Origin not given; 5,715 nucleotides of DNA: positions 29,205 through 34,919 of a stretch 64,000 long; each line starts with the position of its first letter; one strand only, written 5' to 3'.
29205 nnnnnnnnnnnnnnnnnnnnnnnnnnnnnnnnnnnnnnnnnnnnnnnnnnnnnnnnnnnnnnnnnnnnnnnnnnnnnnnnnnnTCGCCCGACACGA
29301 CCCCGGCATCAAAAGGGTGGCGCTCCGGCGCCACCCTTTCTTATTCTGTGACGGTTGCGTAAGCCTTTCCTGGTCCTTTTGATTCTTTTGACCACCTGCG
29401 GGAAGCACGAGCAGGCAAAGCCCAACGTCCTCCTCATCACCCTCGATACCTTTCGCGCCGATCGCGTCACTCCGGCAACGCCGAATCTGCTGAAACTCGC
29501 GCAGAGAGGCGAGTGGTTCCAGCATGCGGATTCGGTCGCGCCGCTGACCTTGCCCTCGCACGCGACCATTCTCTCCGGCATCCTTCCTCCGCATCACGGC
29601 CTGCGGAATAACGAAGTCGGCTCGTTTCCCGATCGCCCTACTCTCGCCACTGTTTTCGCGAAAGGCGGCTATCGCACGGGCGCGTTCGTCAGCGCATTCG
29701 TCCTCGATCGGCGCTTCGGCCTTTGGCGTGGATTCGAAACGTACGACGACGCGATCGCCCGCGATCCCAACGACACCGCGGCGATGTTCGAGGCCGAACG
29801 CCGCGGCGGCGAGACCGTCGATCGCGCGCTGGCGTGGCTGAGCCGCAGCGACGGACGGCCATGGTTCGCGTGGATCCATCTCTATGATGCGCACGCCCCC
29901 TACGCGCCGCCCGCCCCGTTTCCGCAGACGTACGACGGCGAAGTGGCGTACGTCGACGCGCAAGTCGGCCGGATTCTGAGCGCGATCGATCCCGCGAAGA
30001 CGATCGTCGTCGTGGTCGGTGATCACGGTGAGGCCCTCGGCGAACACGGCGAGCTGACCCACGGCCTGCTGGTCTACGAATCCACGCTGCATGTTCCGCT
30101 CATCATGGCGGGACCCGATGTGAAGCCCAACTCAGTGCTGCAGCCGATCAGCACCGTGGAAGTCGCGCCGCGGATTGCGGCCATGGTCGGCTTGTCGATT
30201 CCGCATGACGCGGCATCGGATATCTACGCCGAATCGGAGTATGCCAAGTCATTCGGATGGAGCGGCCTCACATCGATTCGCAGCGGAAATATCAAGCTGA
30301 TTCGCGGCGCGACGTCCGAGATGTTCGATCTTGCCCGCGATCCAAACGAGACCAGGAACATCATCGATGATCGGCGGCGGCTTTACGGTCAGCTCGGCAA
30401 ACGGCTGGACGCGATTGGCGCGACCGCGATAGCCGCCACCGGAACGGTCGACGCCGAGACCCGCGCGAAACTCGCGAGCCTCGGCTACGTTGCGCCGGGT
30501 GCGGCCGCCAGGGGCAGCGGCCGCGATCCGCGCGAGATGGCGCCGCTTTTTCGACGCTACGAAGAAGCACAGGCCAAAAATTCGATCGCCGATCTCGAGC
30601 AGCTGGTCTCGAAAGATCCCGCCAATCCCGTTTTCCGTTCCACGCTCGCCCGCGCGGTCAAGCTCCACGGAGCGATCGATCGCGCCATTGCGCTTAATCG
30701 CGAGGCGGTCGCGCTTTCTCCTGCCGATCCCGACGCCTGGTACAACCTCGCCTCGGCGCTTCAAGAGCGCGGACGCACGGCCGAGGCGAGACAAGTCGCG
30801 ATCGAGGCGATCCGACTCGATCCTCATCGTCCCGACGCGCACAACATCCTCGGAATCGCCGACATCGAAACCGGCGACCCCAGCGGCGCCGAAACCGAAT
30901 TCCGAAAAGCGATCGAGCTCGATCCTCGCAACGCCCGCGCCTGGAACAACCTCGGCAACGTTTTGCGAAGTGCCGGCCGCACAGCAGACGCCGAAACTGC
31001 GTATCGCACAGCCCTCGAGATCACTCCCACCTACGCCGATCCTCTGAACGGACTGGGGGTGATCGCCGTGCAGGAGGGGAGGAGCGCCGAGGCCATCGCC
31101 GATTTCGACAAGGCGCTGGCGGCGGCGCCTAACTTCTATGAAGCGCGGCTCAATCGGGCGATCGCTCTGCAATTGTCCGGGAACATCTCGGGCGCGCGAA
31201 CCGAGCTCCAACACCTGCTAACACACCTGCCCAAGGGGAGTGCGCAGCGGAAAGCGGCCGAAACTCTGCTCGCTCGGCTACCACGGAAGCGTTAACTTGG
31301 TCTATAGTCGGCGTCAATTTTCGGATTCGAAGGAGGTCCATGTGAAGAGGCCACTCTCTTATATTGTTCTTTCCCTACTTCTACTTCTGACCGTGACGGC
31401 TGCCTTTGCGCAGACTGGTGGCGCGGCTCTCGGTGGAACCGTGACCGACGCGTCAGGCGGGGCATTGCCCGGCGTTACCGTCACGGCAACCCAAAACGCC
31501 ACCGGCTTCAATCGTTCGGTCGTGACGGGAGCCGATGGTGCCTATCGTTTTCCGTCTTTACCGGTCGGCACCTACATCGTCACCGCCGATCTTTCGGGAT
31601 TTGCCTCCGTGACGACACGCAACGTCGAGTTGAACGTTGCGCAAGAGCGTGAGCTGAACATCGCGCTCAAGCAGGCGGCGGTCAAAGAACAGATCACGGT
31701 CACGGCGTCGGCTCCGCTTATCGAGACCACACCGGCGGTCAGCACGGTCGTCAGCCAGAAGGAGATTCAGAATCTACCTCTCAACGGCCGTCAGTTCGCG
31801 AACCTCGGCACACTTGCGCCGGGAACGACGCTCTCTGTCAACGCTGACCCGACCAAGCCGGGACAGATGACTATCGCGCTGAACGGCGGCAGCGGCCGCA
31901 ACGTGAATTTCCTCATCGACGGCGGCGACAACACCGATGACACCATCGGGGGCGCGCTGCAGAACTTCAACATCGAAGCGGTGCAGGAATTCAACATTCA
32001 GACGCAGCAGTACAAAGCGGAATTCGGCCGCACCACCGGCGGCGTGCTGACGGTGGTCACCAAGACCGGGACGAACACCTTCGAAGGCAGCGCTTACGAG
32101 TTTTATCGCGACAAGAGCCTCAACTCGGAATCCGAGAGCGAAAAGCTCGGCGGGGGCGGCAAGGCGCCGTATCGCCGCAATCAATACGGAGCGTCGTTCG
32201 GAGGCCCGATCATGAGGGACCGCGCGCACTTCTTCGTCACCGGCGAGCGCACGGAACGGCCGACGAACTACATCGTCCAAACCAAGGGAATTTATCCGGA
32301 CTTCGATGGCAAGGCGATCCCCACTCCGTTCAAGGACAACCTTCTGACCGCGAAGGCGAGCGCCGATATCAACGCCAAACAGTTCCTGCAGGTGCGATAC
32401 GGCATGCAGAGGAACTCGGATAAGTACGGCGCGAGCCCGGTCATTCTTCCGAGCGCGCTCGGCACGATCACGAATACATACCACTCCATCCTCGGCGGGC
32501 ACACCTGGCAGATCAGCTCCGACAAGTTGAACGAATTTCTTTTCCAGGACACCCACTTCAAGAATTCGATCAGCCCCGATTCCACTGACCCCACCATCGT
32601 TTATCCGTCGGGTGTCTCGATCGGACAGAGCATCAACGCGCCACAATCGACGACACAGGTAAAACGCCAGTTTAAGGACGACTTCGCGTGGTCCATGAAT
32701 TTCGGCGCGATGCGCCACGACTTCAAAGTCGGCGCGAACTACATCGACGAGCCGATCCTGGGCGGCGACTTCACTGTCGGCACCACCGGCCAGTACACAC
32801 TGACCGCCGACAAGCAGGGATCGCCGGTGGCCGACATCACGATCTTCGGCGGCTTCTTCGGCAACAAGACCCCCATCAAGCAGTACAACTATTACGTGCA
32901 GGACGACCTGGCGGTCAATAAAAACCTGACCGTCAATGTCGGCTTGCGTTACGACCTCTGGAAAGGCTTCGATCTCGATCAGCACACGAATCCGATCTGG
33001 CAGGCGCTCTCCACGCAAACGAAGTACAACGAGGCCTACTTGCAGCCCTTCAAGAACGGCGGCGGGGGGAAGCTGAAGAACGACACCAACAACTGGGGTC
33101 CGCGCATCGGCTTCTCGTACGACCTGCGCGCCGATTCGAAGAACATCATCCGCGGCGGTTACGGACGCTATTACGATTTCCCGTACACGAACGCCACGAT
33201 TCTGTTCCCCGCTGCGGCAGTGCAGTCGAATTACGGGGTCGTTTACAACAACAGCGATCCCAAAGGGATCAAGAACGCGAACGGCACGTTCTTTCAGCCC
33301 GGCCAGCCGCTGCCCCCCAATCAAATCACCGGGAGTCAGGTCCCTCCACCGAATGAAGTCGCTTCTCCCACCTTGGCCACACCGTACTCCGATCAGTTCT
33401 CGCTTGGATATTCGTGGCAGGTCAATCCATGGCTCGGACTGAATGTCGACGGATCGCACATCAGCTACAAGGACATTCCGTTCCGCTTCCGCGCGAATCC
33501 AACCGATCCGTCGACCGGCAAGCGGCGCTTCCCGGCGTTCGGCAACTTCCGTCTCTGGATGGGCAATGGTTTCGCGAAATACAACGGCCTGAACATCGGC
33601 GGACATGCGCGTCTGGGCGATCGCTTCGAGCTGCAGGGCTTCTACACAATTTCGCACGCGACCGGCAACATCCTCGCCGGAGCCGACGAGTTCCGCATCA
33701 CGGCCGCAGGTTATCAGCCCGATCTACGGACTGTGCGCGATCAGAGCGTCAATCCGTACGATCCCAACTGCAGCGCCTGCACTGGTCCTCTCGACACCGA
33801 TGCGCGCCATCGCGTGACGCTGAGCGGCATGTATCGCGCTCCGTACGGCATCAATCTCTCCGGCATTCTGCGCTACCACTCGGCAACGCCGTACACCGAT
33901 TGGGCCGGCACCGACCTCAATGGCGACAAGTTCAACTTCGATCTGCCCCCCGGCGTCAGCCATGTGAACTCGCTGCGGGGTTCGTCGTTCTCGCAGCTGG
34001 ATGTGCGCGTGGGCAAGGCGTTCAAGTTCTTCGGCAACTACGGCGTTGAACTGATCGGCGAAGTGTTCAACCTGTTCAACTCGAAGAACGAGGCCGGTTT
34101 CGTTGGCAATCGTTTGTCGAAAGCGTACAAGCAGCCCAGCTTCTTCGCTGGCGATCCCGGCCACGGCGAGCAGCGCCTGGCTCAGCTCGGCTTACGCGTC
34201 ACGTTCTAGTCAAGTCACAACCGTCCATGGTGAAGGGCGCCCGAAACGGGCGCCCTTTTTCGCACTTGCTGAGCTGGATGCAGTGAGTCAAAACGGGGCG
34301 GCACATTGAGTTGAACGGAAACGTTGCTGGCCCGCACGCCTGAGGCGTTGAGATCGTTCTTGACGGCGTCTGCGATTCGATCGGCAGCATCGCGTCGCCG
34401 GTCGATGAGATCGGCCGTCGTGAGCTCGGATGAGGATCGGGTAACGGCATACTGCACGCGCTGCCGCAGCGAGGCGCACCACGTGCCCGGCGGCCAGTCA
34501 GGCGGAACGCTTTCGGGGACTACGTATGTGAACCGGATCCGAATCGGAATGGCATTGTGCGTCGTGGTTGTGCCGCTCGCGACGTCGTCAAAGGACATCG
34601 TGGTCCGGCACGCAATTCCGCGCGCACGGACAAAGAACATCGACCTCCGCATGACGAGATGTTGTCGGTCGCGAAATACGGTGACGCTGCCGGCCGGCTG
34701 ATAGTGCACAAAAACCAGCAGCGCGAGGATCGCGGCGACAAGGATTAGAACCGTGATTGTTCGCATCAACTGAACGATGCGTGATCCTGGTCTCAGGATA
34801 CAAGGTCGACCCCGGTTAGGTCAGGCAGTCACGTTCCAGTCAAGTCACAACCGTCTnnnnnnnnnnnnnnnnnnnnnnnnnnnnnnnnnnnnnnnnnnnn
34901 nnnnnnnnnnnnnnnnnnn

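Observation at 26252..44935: Accessory surface-protein island: 3 CarboxypepD_reg TBDR-like OMPs, 2 AlkP-superfamily/TPR fusion proteins and 3 tandem TIGR03436-type VWFA-related paralogs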

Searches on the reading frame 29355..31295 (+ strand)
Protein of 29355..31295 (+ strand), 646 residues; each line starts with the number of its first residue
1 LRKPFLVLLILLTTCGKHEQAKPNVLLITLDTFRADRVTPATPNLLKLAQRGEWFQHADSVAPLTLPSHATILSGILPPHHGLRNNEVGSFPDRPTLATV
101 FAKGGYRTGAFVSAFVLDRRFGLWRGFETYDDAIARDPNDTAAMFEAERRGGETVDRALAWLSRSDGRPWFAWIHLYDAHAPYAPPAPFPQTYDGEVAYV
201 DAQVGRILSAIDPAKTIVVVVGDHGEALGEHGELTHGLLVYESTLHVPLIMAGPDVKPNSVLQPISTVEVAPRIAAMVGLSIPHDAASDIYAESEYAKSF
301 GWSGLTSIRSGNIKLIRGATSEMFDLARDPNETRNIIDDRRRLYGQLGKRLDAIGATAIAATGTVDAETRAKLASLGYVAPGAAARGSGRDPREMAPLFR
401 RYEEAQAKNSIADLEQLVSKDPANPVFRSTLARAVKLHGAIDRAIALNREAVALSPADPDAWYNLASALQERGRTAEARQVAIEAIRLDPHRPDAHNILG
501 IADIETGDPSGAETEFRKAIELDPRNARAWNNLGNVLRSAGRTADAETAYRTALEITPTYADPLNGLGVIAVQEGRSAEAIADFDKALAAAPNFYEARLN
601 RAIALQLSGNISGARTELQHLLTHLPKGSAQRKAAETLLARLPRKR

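Call 3: search_protein_families(library=pfam, proteins=[window:29355-31295:+], max_evalue=0.01)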
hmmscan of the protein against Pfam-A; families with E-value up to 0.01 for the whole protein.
window:29355-31295:+ (646 aa): 26 families (the best 25 are shown)
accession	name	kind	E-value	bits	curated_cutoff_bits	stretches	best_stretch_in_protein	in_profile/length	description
PF13431.12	TPR_17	-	1.3e-34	116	24.4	3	516-547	2-33/34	Tetratricopeptide repeat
PF00884.28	Sulfatase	-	9.4e-32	111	25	1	23-279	1-300/301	Sulfatase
PF07719.23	TPR_2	-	4.9e-30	101.6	27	4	527-560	1-34/34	Tetratricopeptide repeat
PF14559.12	TPR_19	-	8.2e-28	97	25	3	439-499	5-65/68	Tetratricopeptide repeat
PF13414.12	TPR_11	-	3e-27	94.5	26.8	3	534-570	1-37/42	TPR repeat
PF00515.34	TPR_1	-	2e-25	88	27.8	3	527-560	1-34/34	Tetratricopeptide repeat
PF13432.12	TPR_16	-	1.8e-23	83.1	32.7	4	500-560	4-64/65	Tetratricopeptide repeat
PF13181.12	TPR_8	-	1.9e-22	77.9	25.7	2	527-559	1-33/34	Tetratricopeptide repeat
PF13428.12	TPR_14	-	6.6e-19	66.9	23.5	3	459-500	1-42/44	Tetratricopeptide repeat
PF13424.12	TPR_12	-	7.2e-17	61.8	30.1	2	527-592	3-76/77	Tetratricopeptide repeat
PF01663.27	Phosphodiest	-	3.9e-14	53.4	23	1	25-225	1-220/342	Type I phosphodiesterase / nucleotide pyrophosphatase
PF13371.12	TPR_9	-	1.6e-13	50.9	35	2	568-640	2-70/73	Tetratricopeptide repeat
PF23914.1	TPR_CcmH_CycH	-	1.9e-09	38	42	1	517-559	40-82/158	Cytochrome c-type biogenesis protein H TPR domain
PF13374.12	TPR_10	-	3.3e-09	36.9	27.5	1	531-556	6-31/42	Tetratricopeptide repeat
PF13176.12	TPR_7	-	3.7e-09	36.4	27.9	1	529-563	1-35/36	Tetratricopeptide repeat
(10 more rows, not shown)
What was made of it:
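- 29355..31295 (+): Sulfatase-fold AlkP-superfamily protein with C-terminal TPR. Lipobox-like LLTTC. Thr nucleophile motif TLPSH replaces CxPxR. Metal ligands are conserved. Call 3: PF00884 111 bits plus many TPR families.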

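Call 4: search_protein_families(library=ncbifam, proteins=[window:29355-31295:+], max_evalue=0.01)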
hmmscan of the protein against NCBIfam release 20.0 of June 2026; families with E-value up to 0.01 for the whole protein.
window:29355-31295:+ (646 aa): 37 families (the best 25 are shown)
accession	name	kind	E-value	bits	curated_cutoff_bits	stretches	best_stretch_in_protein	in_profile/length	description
TIGR03417.1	chol_sulfatase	equivalog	1.5e-28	99.9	433.45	2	191-339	253-422/500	choline-sulfatase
NF010322.0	PRK13759.1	equivalog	6.7e-27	94.1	481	2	19-110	3-101/486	arylsulfatase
TIGR02917.1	PEP_TPR_lipo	equivalog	3.1e-22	78.3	312.2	2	506-622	783-898/899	XrtA/PEP-CTERM system TPR-repeat protein PrsT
TIGR02521.1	type_IV_pilW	equivalog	4.9e-22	78.6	154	1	465-621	37-195/234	type IV pilus biogenesis/stability protein PilW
NF033758.1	gliding_GltE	equivalog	1.9e-20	73.3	225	3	417-522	146-251/411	adventurous gliding motility TPR repeat lipoprotein GltE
NF033920.0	C39_PA2778_fam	equivalog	8.8e-19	67.9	150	3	498-558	195-255/255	PA2778 family cysteine peptidase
NF045661.1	HdlasePehA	equivalog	5.1e-17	61.7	900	1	192-286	283-383/506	phosphoric/sulfuric ester hydrolase PehA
NF033762.1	social_mot_Tgl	equivalog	4.4e-16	59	225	2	462-548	34-121/252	social motility TPR repeat lipoprotein Tgl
NF040959.1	MamA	equivalog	8.3e-16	58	200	1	431-588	43-200/204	magnetosome protein MamA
NF008391.2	PRK11189.1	equivalog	1.8e-13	50.7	250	2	534-622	72-160/297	lipoprotein NlpI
NF052527.1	Mn_arylsulf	exception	1.1e-12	47.6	850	2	192-254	266-331/479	manganese-dependent arylsulfatase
NF038075.1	fam_STM4013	hypoth_equivalog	3.5e-12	46.3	250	2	192-248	199-255/261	STM4013/SEN3800 family hydrolase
TIGR02552.1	LcrH_SycD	equivalog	1.9e-11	43.8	104.8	2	505-592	30-117/136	SycD/LcrH family type III secretion system chaperone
NF052415.1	T3SS_chap_SctY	equivalog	5.6e-11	42.9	70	0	487-555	34-105/106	type III secretion apparatus assembly chaperone SctY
NF038282.1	LapC_YejM_PbgA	exception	7.3e-09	34.5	825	1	20-261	256-483/584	LPS biosynthesis-modulating metalloenzyme YejM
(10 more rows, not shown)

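Call 35: search_solved_structures(query=window:29355-31295:+, max_evalue=0.00001)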
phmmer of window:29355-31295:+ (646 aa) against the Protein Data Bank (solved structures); distinct sequences matched with E-value up to 0.00001: 126 (the best 60 are shown).
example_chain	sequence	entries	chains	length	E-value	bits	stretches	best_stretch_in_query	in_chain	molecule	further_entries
9qhb_A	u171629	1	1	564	1.2e-161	542.7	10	443-570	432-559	Engineered tetratricopeptide repeat protein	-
7ntf_A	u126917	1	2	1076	2.2e-49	171.9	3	460-613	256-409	Isoform 1 of UDP-N-acetylglucosamine--peptide N-acetylglucosaminyltransferase 110 kDa subu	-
7yea_A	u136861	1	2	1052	9.1e-49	169.8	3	460-613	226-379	UDP-N-acetylglucosamine--peptide N-acetylglucosaminyltransferase 110 kDa subunit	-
7yeh_B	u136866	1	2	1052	1.1e-48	169.6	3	460-612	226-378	UDP-N-acetylglucosamine--peptide N-acetylglucosaminyltransferase 110 kDa subunit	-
8bu0_A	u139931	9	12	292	1e-46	163.1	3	438-559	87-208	Consensus tetratricopeptide repeat protein | Crystal structure of an 8-repeat consensus TPR superhelix with Zinc. | Monomer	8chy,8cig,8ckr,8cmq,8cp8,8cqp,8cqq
9qhc_A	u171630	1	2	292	9.3e-46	159.9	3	438-559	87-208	Engineered tetratricopeptide repeat protein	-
1w3b_A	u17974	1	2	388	2.9e-41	145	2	412-568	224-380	UDP-N-ACETYLGLUCOSAMINE--PEPTIDE N-ACETYLGLUCOSAMINYLTRANSFERASE 110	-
6eou_A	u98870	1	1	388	3.9e-41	144.6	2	412-568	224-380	UDP-N-acetylglucosamine--peptide N-acetylglucosaminyltransferase 110 kDa subunit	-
7obi_A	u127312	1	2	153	1.1e-32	116.7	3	495-580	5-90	CTPR-rv4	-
7y4i_A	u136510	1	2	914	1.4e-26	96.5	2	431-606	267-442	Probable UDP-N-acetylglucosamine--peptide N-acetylglucosaminyltransferase SPINDLY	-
8dtf_A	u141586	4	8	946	1.7e-26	96.3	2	431-606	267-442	Probable UDP-N-acetylglucosamine--peptide N-acetylglucosaminyltransferase SPINDLY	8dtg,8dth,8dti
8ch0_A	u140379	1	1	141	7e-21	77.7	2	459-544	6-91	Consensus tetratricopeptide repeat protein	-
2fo7_A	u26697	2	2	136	1.3e-20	76.9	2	460-542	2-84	SYNTHETIC CONSENSUS TPR PROTEIN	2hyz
9gzg_A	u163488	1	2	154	1.2e-18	70.3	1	439-539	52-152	Engineered CTPR protein with glutamic acids for conductivity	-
6b85_J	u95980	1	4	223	4.8e-18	68.3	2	484-580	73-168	TMHC4_R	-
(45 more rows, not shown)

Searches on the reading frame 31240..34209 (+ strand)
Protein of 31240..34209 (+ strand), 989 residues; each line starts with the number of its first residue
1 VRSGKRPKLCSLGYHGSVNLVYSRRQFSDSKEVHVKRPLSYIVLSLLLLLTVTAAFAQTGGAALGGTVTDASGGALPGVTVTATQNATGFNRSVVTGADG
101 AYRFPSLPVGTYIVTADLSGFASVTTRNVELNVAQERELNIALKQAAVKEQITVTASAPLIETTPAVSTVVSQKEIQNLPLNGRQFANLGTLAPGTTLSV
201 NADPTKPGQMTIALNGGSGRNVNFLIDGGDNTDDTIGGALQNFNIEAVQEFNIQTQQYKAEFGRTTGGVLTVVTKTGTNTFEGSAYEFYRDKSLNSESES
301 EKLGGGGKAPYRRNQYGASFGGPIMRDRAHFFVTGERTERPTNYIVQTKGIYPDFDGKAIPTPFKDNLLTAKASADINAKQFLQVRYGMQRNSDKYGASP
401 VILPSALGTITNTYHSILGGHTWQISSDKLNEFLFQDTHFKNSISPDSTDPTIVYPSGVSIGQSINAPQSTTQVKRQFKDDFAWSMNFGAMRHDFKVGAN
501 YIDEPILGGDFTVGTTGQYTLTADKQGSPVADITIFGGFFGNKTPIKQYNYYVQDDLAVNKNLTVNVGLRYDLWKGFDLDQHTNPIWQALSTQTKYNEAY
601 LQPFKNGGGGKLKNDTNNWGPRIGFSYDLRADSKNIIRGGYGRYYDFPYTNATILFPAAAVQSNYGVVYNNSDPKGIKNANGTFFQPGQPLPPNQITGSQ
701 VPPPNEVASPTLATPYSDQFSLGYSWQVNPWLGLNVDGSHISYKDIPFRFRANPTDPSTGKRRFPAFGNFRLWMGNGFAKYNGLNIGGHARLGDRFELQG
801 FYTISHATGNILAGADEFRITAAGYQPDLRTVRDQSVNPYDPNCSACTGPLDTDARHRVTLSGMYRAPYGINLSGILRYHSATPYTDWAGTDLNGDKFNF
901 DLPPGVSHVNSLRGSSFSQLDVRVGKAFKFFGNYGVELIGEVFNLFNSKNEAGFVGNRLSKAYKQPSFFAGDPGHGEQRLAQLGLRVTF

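Call 3: search_protein_families(library=pfam, proteins=[window:31240-34209:+], max_evalue=0.01)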
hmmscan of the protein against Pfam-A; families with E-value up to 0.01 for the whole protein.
window:31240-34209:+ (989 aa): 8 families
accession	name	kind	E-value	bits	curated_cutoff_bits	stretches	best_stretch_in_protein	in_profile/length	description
PF25183.1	OMP_b-brl_4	-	6.6e-70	237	30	3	361-873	149-683/838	Outer membrane beta barrel domain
PF13620.12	CarboxypepD_reg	-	1.8e-21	76.7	32.3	1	64-144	2-82/82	Carboxypeptidase regulatory-like domain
PF00593.30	TonB_dep_Rec_b-barrel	-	2.3e-11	44.6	27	1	390-945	22-436/436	TonB dependent receptor-like, beta-barrel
PF13715.12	CarbopepD_reg_2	-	1.6e-09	38.1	32.2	1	66-149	3-82/88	CarboxypepD_reg-like domain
PF07715.20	Plug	-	1.5e-05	25.9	23.9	1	162-269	3-107/107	TonB-dependent Receptor Plug Domain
PF17210.9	SdrD_B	-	5.7e-05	23.7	29.7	1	70-134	18-82/112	SdrD B-like domain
PF17802.7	SpaA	-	0.00093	19.7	23.1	1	69-121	8-65/91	Prealbumin-like fold domain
PF02369.22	Big_1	-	0.0039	17.7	34.9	0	66-127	23-88/93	Bacterial Ig-like domain (group 1)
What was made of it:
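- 31342..34209 (+): TBDT2: Oar-type TonB-dependent transporter. GTG start preceded by GGAGG; the ORF opens at 31240. Call 3: PF13620 77 bits, PF07715 25.9 bits, PF25183 237 bits, PF00593 44.6 bits.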

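Call 4: search_protein_families(library=ncbifam, proteins=[window:31240-34209:+], max_evalue=0.01)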
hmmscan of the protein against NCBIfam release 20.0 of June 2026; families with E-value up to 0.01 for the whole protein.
window:31240-34209:+ (989 aa): 0 families

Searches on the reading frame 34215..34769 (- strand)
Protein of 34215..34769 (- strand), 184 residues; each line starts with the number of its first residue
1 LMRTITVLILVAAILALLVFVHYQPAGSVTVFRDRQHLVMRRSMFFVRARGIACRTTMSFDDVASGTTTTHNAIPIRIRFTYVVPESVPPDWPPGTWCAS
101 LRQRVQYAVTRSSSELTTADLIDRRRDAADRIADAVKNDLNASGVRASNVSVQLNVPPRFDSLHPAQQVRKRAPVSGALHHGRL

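Call 7: search_protein_families(library=pfam, proteins=[window:34215-34769:-], max_evalue=0.001)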
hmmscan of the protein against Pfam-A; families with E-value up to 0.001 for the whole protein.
window:34215-34769:- (184 aa): 0 families

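Call 74: search_protein_representatives(protein=window:34215-34766:-)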
Query: 183 residues. Proteins with E-value up to 0.001 (for the whole library): 30; up to 1e-10: 13; up to 1e-30: 2. The best 30 are listed.
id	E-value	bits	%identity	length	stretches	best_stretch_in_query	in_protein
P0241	2.0e-115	398.7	100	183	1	1-183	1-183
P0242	1.3e-39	152.0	62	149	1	48-158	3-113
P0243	9.4e-24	100.4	37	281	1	7-172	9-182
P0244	5.2e-23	98.0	40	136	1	6-127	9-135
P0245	1.1e-20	90.3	34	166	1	5-159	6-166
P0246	2.0e-19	86.3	36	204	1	9-172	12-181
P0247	1.8e-18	83.2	35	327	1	2-180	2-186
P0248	2.9e-17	79.2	37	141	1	4-145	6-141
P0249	3.4e-17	79.0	46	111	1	6-104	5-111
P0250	4.2e-15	72.2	29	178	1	14-173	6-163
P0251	6.8e-15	71.5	28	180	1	6-167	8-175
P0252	5.3e-14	68.6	42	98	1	64-151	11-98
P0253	8.4e-12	61.5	40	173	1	10-108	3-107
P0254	1.8e-10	57.1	40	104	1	9-92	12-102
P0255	1.2e-09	54.5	30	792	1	5-172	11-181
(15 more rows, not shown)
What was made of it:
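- Closest known: SPFH / FliL domain proteins. Different: The family is tiny, with 30 clusters (call 74).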

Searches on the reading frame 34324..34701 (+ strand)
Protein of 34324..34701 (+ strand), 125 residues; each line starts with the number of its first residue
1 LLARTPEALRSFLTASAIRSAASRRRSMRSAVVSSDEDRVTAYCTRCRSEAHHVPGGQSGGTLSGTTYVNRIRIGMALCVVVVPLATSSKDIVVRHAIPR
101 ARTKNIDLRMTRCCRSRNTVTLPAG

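Call 3: search_protein_families(library=pfam, proteins=[window:34324-34701:+], max_evalue=0.01)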
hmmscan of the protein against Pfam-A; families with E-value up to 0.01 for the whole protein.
window:34324-34701:+ (125 aa): 0 families
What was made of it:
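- Checked: The plus-strand ORF 34324-34701 has no Pfam match (call 3) and is probably spurious.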

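Call 4: search_protein_families(library=ncbifam, proteins=[window:34324-34701:+], max_evalue=0.01)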
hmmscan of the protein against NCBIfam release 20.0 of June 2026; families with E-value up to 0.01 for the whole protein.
window:34324-34701:+ (125 aa): 0 families
